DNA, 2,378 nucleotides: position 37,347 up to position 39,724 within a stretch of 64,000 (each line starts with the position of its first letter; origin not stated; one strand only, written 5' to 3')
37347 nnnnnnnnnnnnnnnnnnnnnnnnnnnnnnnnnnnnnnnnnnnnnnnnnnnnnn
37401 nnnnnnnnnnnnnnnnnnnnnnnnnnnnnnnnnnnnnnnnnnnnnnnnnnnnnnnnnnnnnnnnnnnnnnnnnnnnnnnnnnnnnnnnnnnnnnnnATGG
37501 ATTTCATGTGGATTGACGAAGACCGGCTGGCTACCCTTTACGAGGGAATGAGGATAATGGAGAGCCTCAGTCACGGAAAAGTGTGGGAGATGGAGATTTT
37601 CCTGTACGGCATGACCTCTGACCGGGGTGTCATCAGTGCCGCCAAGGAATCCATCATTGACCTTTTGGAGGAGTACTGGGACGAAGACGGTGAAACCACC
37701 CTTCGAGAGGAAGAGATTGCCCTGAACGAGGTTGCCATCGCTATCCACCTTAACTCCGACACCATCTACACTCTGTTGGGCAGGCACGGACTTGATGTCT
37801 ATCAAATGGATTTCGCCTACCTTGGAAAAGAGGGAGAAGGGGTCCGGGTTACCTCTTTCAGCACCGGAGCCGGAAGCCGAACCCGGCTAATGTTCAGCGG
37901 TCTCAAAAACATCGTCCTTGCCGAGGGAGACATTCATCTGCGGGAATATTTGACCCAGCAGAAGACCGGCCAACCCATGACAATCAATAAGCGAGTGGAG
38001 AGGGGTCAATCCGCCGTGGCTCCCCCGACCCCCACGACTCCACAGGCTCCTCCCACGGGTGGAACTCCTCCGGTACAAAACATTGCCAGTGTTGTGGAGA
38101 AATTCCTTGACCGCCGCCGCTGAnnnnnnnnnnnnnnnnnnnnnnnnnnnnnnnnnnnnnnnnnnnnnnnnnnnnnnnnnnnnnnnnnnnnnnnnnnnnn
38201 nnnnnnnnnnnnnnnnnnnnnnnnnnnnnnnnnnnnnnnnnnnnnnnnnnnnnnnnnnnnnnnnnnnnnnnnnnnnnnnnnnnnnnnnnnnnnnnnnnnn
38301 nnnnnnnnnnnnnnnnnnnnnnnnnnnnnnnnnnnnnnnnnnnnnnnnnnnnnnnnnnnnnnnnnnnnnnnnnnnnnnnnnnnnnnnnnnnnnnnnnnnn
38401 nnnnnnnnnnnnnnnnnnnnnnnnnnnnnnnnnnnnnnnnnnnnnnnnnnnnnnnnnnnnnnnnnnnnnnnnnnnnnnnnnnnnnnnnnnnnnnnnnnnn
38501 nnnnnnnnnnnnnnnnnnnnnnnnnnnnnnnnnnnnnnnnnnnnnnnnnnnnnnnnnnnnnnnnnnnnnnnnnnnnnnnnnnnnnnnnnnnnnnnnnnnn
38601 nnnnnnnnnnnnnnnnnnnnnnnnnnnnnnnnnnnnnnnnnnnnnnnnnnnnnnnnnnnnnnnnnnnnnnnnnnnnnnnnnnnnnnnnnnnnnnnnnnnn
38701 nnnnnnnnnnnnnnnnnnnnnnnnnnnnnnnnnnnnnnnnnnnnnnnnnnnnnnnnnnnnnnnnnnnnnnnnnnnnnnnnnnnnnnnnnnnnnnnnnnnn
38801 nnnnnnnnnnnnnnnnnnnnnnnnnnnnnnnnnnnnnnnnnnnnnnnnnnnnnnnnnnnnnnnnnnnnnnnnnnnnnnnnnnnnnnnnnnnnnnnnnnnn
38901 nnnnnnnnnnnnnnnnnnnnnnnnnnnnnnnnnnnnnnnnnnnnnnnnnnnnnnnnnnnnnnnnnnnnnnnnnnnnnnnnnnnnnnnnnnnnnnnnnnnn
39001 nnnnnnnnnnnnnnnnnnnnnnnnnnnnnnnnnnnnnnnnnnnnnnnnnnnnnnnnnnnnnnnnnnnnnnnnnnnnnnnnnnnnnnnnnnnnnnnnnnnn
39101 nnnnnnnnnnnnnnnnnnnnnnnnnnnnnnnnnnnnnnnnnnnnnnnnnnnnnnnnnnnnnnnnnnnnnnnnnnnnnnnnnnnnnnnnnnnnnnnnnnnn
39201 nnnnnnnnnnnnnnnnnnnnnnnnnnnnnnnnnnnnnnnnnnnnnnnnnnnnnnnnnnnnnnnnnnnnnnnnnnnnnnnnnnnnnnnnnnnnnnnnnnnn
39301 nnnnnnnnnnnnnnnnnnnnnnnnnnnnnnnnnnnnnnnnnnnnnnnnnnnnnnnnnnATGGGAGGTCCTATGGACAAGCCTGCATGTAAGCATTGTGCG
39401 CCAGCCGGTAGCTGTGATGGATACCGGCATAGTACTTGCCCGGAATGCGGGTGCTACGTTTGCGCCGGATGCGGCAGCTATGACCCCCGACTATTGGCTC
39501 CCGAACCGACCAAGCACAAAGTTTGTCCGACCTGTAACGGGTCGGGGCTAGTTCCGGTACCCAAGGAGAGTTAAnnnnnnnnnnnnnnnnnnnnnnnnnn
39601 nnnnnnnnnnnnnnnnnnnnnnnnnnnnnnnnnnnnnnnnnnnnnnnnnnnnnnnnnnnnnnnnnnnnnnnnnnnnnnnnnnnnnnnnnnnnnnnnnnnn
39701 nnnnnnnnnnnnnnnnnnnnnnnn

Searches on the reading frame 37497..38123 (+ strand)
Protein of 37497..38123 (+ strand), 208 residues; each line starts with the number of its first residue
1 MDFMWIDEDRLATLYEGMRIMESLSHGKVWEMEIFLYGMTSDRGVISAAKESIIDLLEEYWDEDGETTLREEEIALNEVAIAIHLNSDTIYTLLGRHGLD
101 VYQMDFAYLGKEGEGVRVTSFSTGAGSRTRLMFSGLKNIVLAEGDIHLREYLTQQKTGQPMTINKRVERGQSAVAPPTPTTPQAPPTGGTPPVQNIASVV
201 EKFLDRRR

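Call 7: search_protein_families(library=pfam, proteins=[window:37497-38123:+], max_evalue=0.01)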
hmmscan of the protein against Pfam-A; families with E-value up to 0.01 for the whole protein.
window:37497-38123:+ (208 aa): 0 families

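Call 56: find_related_loci(query=window:37497-38123:+, collection=viral_contigs, flank=3500)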
Query window:37497-38123:+ (208 aa) in viral_contigs; peptide patterns used: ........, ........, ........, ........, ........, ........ (x = any residue, [..] = any of these).
12 stretches matched a pattern; 2 encode a relative of the query (tblastn E <= 1e-3); 2 distinct loci.
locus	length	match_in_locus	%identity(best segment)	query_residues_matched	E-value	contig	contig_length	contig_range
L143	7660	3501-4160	93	1-208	9e-137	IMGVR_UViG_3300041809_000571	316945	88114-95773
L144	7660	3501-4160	93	1-208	9e-137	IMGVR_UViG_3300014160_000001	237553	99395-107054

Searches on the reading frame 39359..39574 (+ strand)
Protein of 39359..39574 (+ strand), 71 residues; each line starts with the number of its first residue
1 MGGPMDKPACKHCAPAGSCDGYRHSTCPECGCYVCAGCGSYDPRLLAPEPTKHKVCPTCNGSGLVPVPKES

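Call 7: search_protein_families(library=pfam, proteins=[window:39359-39574:+], max_evalue=0.01)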
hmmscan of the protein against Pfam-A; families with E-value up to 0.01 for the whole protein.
window:39359-39574:+ (71 aa): 2 families
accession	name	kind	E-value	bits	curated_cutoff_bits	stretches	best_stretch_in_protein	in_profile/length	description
PF00684.25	DnaJ_CXXCXGXG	-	0.0049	17.5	32.7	1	32-65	1-27/65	DnaJ central domain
PF15777.11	Anti-TRAP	-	0.0085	16.5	32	1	29-66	10-43/59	Tryptophan RNA-binding attenuator protein inhibitory protein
